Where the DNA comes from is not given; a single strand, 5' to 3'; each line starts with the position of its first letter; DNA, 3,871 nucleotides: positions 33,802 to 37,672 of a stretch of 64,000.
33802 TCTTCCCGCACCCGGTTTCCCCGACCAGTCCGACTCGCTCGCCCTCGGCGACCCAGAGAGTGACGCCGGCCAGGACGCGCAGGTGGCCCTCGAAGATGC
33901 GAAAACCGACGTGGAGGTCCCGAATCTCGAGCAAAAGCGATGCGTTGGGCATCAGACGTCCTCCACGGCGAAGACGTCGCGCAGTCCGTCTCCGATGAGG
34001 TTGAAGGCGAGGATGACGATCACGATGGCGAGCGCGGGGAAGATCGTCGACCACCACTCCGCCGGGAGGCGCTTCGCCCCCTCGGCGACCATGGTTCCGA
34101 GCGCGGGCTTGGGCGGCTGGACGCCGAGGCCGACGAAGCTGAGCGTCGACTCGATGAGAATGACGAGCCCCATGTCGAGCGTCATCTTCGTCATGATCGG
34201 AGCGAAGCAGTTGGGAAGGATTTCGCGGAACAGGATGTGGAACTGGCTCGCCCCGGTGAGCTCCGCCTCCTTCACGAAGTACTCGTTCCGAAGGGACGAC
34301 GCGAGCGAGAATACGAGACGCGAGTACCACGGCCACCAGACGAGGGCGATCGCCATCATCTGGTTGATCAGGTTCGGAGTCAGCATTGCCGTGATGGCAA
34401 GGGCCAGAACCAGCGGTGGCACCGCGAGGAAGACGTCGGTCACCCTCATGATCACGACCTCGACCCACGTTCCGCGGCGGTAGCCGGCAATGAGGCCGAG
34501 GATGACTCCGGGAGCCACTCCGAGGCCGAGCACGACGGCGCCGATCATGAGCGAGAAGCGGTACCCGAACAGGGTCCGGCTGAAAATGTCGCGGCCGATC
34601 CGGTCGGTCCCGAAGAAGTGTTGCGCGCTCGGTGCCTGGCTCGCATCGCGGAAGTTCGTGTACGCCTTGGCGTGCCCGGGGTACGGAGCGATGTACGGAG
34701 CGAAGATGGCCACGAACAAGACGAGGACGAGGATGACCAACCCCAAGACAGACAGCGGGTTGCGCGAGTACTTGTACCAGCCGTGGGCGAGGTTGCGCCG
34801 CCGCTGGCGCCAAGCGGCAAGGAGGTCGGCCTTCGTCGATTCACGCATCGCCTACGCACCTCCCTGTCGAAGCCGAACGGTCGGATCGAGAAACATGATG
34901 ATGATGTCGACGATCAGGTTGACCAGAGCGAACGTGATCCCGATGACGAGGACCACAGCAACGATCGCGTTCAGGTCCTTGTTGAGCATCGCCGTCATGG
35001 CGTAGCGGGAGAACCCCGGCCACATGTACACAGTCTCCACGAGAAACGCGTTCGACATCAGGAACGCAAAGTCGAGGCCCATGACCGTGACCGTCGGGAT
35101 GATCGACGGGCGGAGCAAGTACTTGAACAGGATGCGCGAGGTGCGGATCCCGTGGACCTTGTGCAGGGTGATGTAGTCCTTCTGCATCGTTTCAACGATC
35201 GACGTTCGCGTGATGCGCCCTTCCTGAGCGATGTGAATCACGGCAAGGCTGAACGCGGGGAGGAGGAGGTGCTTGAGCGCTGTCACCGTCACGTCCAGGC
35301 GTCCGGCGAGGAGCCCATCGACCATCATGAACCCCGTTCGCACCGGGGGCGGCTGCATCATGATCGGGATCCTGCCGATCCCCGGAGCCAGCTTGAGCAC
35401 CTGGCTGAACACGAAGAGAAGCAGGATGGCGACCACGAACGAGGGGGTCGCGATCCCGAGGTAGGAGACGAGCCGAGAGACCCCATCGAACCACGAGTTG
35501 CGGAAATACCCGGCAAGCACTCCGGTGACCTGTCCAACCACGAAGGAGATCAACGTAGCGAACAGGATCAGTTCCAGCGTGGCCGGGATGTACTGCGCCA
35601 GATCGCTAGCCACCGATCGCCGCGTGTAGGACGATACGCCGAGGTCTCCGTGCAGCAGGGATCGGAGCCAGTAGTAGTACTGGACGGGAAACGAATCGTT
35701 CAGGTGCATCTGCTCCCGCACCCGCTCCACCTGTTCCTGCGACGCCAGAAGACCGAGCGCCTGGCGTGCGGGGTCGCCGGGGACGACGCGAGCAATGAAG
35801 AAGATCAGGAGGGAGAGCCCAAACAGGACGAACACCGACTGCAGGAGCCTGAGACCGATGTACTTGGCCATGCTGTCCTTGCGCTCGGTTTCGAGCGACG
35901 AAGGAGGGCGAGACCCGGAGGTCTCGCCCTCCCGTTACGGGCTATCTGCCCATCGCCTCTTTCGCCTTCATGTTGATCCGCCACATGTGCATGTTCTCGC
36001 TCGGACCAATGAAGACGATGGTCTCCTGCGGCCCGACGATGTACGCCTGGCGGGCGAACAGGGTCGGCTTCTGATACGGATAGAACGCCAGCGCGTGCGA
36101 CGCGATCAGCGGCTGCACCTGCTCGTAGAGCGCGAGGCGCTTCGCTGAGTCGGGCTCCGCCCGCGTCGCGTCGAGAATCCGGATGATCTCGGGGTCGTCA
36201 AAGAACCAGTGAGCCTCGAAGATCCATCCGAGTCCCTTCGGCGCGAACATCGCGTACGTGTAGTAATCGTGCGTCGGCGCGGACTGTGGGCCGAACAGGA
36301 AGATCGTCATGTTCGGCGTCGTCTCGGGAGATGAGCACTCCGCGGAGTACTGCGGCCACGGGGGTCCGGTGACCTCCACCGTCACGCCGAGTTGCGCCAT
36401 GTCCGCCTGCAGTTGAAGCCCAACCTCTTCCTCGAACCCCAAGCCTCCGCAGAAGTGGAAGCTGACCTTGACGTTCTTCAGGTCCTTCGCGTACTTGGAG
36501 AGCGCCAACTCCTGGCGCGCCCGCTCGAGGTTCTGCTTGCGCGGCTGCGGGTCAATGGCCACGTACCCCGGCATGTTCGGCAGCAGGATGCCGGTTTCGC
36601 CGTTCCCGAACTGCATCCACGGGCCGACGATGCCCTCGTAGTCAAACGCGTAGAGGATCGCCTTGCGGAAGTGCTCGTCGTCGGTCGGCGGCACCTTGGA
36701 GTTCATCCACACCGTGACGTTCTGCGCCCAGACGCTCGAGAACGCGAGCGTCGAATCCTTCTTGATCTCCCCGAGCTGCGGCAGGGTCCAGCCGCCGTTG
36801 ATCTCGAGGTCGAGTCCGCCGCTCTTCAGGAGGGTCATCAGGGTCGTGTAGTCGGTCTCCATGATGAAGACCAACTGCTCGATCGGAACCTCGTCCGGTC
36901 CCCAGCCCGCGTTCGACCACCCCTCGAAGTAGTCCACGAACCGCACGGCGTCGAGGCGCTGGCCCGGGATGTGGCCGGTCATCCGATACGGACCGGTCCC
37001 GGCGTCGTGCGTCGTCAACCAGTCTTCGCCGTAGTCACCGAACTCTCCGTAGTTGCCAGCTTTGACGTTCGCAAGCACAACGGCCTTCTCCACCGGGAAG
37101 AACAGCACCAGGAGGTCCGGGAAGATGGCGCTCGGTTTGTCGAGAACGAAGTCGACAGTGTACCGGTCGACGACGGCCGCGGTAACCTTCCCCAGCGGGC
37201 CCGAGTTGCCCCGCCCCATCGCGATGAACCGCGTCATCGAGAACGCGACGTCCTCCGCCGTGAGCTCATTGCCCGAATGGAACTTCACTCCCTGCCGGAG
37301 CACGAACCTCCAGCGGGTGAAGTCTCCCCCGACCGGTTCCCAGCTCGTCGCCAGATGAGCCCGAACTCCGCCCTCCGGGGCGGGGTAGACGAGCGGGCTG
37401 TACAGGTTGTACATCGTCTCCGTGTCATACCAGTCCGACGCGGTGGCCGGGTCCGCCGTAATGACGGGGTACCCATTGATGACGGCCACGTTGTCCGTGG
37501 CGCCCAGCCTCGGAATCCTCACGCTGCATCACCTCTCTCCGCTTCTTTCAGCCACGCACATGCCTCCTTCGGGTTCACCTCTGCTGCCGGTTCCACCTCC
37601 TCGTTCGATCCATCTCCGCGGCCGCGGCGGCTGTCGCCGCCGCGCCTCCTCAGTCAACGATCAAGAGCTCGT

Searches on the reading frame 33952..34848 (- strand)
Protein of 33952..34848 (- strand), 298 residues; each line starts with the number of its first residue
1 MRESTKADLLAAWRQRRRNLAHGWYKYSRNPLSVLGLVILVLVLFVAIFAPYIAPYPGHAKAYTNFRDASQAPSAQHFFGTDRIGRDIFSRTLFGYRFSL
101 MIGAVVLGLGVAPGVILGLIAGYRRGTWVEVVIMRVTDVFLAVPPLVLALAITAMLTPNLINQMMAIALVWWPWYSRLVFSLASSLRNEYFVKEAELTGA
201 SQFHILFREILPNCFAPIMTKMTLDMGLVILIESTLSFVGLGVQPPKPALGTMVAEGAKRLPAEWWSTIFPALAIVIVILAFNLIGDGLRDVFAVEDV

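Call 10: search_protein_families(library=pfam, proteins=[window:33952-34848:-])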
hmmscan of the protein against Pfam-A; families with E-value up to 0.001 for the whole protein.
window:33952-34848:- (298 aa): 2 families
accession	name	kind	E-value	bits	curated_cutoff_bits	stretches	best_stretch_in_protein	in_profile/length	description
PF00528.27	BPD_transp_1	-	1.6e-29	103.4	26.4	1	114-293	1-178/184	Binding-protein-dependent transport system inner membrane component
PF12911.12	OppC_N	-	3.1e-11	43.4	23.9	1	24-73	7-53/53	N-terminal TM domain of oligopeptide transport permease C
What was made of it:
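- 33952..34848 (-): ABC permease (OppC/DppC-like). Pfam BPD_transp_1 + OppC_N (call 10).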

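Call 11: search_protein_families(library=ncbifam, proteins=[window:33952-34848:-])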
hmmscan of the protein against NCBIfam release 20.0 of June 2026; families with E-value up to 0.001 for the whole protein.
window:33952-34848:- (298 aa): 20 families
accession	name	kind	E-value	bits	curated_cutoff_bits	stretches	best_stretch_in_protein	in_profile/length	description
NF045474.1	Opp2C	equivalog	9.9e-76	254.4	300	1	63-293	6-235/236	nickel transporter permease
NF045476.1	Opp4C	equivalog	2.7e-74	249.9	350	1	23-293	6-275/278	oligopeptide ABC transporter permease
NF007376.0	PRK09881.1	equivalog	1.3e-73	247.6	434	1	11-293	11-289/298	D,D-dipeptide ABC transporter permease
TIGR02790.1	nickel_nikC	equivalog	4.7e-73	245.9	358.45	1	34-293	2-257/258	nickel ABC transporter permease subunit NikC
NF045473.1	Opp1C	equivalog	1.5e-68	231.1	350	1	29-292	3-262/267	nickel/cobalt ABC transporter permease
NF011662.0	PRK15082.1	equivalog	6.1e-67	226.1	484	1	15-293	21-296/303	glutathione ABC transporter permease GsiD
NF008160.0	PRK10913.1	equivalog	7.4e-67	225.9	483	1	19-293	18-294/300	dipeptide ABC transporter permease DppC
NF007738.0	PRK10417.1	equivalog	3.2e-62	210.6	335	1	33-292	11-266/277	nickel ABC transporter permease subunit NikC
NF045475.1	Opp3C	equivalog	1.3e-51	175.7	450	1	74-293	105-323/328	oligopeptide ABC transporter permease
NF047573.1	opine_perm_CntC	exception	1.2e-49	169.2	440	1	29-290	7-264/271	staphylopine uptake ABC transporter permease subunit CntC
NF011935.0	PRK15406.1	equivalog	3.3e-45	155.1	433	1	26-295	32-299/302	oligopeptide ABC transporter permease OppC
NF011691.0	PRK15111.1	equivalog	5.3e-41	141.1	379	1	16-292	12-290/296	putrescine export ABC transporter permease SapC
NF043080.1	MMSYN1_0166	equivalog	4.5e-34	117.8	370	1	28-291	35-299/307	oligopeptide ABC transporter permease OppC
NF011596.0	PRK15021.1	subfamily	4.6e-25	88.4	439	1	66-294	110-336/341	microcin C ABC transporter permease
NF011690.0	PRK15110.1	equivalog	1.4e-07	31.3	432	0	177-242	200-269/321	putrescine export ABC transporter permease SapB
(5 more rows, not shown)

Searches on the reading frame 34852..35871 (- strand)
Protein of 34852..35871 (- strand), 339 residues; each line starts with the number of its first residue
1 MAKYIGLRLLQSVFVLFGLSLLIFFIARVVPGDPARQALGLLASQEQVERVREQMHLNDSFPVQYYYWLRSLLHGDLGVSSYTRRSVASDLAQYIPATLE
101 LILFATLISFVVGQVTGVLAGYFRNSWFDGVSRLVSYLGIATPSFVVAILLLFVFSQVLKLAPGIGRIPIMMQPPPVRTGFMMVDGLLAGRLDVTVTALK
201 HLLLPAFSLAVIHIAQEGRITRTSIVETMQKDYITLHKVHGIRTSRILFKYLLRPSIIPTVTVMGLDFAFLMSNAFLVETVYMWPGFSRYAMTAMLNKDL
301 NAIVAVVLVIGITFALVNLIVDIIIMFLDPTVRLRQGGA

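Call 10: search_protein_families(library=pfam, proteins=[window:34852-35871:-])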
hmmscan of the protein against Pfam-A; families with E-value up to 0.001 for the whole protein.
window:34852-35871:- (339 aa): 2 families
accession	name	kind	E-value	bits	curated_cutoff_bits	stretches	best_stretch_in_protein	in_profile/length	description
PF00528.27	BPD_transp_1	-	4.2e-32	111.8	26.4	1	115-333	3-183/184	Binding-protein-dependent transport system inner membrane component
PF19300.4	BPD_transp_1_N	-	3.3e-11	43.8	23.8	1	1-76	1-76/114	Binding-prot-dependent transport system membrane comp, N-term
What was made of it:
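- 34852..35871 (-): ABC permease (OppB/DppB-like). Pfam BPD_transp_1 + BPD_transp_1_N (call 10).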

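Call 11: search_protein_families(library=ncbifam, proteins=[window:34852-35871:-])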
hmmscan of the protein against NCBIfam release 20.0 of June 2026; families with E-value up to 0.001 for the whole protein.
window:34852-35871:- (339 aa): 20 families
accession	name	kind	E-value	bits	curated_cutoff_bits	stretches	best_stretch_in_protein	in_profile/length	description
NF045470.1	Opp2B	equivalog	4.2e-73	246.2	350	1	8-333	1-300/300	nickel ABC transporter permease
TIGR02789.1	nickel_nikB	equivalog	1.1e-65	222.2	447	2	197-337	171-311/314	nickel ABC transporter permease subunit NikB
NF045472.1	Opp4B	equivalog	1.1e-62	212.2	450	1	1-333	1-319/319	oligopeptide ABC transporter permease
NF045469.1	Opp1B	equivalog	1.4e-62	212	380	2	1-167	1-171/307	nickel/cobalt ABC transporter permease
NF007677.0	PRK10352.1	equivalog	6e-59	199.7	433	2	1-168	1-171/314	nickel ABC transporter permease subunit NikB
NF011661.0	PRK15081.1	equivalog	1.6e-56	192.1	463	2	194-334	165-305/306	glutathione ABC transporter permease GsiC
NF045471.1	Opp3B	equivalog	1.1e-52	179.4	480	2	1-163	1-162/308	oligopeptide ABC transporter permease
NF008161.0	PRK10914.1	equivalog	8.2e-51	173.1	590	1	2-334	2-337/339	dipeptide ABC transporter permease DppB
NF007008.0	PRK09471.1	equivalog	4.3e-47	161.1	388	2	197-333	169-305/306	oligopeptide ABC transporter permease OppB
NF011690.0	PRK15110.1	equivalog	4.2e-45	154.6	432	1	64-329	43-310/321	putrescine export ABC transporter permease SapB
NF043081.1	MMSYN1_0165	equivalog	1.2e-20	73.9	350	2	202-335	253-387/388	oligopeptide ABC transporter permease OppB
NF011712.0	PRK15133.1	subfamily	1.1e-16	60.7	445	1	48-333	86-360/364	microcin C ABC transporter permease YejB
NF045473.1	Opp1C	equivalog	2.3e-10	40.3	350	2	85-156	57-127/267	nickel/cobalt ABC transporter permease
NF045474.1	Opp2C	equivalog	3.2e-10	40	300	2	207-270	107-170/236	nickel transporter permease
NF047573.1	opine_perm_CntC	exception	2.9e-07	30.1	440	1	84-156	60-131/271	staphylopine uptake ABC transporter permease subunit CntC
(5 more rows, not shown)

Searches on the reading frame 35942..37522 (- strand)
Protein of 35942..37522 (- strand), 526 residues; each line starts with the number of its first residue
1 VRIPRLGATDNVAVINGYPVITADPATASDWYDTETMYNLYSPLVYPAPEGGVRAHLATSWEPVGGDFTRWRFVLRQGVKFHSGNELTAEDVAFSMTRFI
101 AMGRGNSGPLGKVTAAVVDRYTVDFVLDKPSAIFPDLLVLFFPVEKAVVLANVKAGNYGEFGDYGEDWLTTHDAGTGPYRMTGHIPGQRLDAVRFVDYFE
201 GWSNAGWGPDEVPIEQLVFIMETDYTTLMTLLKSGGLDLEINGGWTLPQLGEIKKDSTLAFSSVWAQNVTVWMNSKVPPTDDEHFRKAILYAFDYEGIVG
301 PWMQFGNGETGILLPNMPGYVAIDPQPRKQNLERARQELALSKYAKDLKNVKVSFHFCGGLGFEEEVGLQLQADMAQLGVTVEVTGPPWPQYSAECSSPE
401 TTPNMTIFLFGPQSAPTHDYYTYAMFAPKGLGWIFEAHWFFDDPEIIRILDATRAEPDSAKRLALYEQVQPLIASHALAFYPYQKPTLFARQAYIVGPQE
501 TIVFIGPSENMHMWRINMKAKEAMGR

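Call 10: search_protein_families(library=pfam, proteins=[window:35942-37522:-])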
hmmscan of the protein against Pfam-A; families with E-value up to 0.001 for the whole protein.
window:35942-37522:- (526 aa): 1 family
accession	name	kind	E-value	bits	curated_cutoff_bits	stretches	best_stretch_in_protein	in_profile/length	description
PF00496.27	SBP_bac_5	-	5.5e-51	174.3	32.4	1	54-428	3-363/368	Bacterial extracellular solute-binding proteins, family 5 Middle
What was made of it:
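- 35942..37522 (-): Family-5 solute-binding protein (dipeptide/oligopeptide/opine type). The window copy lacks the hydrophobic signal/anchor segment. Pfam SBP_bac_5 (call 10).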

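Call 11: search_protein_families(library=ncbifam, proteins=[window:35942-37522:-])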
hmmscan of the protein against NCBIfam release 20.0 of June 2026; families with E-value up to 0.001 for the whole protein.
window:35942-37522:- (526 aa): 11 families
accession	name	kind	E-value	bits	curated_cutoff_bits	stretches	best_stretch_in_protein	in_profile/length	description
NF045468.1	Opp5A_nikA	equivalog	1.3e-15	56.9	600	1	50-346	54-320/488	nickel ABC transporter substrate-binding protein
TIGR02294.1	nickel_nikA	equivalog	8e-15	54.3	393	1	40-386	35-378/501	nickel ABC transporter substrate-binding protein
NF011942.0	PRK15413.1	equivalog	1.3e-10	40.6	594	1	8-473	26-471/512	glutathione ABC transporter substrate-binding protein GsiB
TIGR04028.1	SBP_KPN_01854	hypoth_equivalog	2.2e-10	39.7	468.5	1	42-137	32-133/509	TIGR04028 family ABC transporter substrate-binding protein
NF010149.0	PRK13626.1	equivalog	1.2e-09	37.4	476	1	32-199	142-290/552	HTH-type transcriptional regulator SgrR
NF011689.0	PRK15109.1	equivalog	1.1e-08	34.3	560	1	118-474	163-499/547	ABC transporter substrate-binding protein SapA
NF045467.1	Opp4A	equivalog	2.9e-08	32.4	650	0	65-97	89-121/556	oligopeptide ABC transporter substrate-binding protein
NF043070.1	DppA_dipep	equivalog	5.2e-08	31.9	1005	1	53-479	74-500/535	dipeptide ABC transporter periplasmic-binding protein DppA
NF047575.1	opine_bind_CntA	exception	2.2e-07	29.8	800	1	40-192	65-209/535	staphylopine-dependent metal ABC transporter substrate-binding lipoprotein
NF011684.0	PRK15104.1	equivalog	1.2e-05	24.2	947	1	16-100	45-127/543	oligopeptide ABC transporter substrate-binding protein OppA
NF007287.0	PRK09755.1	equivalog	7.8e-05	21.7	1098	1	22-100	45-122/535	ABC transporter substrate-binding protein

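Call 41: find_related_loci(query=window:35942-37522:-, collection=metagenome_contigs, flank=10000)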
Query window:35942-37522:- (526 aa) in metagenome_contigs; peptide patterns used: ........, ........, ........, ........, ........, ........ (x = any residue, [..] = any of these).
70 stretches matched a pattern; 53 encode a relative of the query (tblastn E <= 1e-3); 53 distinct loci.
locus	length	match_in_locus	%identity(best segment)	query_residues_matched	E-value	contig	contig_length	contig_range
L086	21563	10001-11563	97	6-526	0e+0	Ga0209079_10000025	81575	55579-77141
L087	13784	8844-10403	84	6-524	0e+0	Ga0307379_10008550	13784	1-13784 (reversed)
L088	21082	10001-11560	83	6-524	0e+0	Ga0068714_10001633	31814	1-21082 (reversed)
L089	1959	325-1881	84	6-524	0e+0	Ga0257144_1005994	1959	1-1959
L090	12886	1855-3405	83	9-524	0e+0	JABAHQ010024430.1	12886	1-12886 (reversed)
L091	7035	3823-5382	82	6-524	0e+0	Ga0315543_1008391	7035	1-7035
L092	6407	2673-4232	82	6-524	0e+0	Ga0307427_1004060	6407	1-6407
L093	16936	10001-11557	81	7-524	0e+0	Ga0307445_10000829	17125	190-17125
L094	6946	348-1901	81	8-524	0e+0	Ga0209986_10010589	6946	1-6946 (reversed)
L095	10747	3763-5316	81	8-524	0e+0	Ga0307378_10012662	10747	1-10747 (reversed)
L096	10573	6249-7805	81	7-524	0e+0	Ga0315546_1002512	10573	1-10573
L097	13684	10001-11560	81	6-524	0e+0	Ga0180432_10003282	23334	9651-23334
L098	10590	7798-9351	80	8-524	0e+0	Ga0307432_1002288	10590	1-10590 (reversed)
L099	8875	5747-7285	81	15-526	0e+0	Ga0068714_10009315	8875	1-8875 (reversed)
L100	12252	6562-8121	80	6-524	0e+0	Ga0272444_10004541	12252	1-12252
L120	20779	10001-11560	79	6-524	0e+0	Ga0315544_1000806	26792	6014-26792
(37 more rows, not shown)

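Call 60: search_solved_structures(query=window:35942-37522:-, max_evalue=0.00001)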
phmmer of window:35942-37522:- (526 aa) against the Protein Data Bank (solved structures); distinct sequences matched with E-value up to 0.00001: 41.
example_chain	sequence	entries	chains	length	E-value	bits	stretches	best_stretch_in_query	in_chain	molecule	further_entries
5u4o_A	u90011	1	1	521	1.9e-19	72.8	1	38-478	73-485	ABC transporter substrate-binding protein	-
6hlx_A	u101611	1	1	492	1.4e-18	69.9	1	43-469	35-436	AgaA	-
8upi_A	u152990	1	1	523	3.6e-14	55.4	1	19-320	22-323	Peptide ABC transporter substrate-binding protein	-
5isu_A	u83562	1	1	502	1.5e-13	53.3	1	16-483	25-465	Lmo0135 protein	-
1dpp_A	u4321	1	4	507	1.9e-12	49.6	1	32-480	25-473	DIPEPTIDE BINDING PROTEIN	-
8z1y_F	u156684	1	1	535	2.3e-12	49.4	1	32-480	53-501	Dipeptide-binding protein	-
8z1z_F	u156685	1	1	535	3.3e-12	48.9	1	32-480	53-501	Dipeptide-binding protein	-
1dpe_A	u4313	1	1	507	4.3e-12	48.5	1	50-480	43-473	DIPEPTIDE-BINDING PROTEIN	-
6tfq_A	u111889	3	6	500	1.5e-11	46.7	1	19-480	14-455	ABC transporter substrate-binding protein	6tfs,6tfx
3t66_A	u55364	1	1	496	5e-11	45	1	55-475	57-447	Nickel ABC transporter (Nickel-binding protein)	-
8are_A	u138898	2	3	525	6.5e-11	44.6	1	66-472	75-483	Oligopeptide-binding protein OppA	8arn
3m8u_A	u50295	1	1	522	9.9e-11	44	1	47-477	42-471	Heme-binding protein A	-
2noo_A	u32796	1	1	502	1e-10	44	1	39-473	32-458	Nickel-binding periplasmic protein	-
6dqq_A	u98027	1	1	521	5.1e-10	41.6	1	9-333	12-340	Periplasmic oligopeptide-binding protein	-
6dqr_A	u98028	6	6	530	5.4e-10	41.6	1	9-333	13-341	Periplasmic oligopeptide-binding protein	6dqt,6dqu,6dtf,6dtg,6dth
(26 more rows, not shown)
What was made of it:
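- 35942..37522 (-): It is remote from every solved binding protein; the best hit scores 73 bits (call 60).
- Closest known: Agropinic acid catabolism. Same: The agropinic-acid binder AgaA is the second-best solved hit of the window's binding protein (70 bits; call 60).
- The binding protein is remote from every solved one (call 60).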

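Call 76: search_protein_families(library=pfam, proteins=[L120:19380-20150:-], max_evalue=0.00001)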
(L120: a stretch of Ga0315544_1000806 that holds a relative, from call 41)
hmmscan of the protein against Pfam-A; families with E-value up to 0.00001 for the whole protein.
L120:19380-20150:- (257 aa): 1 family
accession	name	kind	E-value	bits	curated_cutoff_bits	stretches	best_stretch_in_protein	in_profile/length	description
PF02633.19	Creatininase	-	1.9e-68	230.9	31.3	1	10-238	1-237/238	Creatinine amidohydrolase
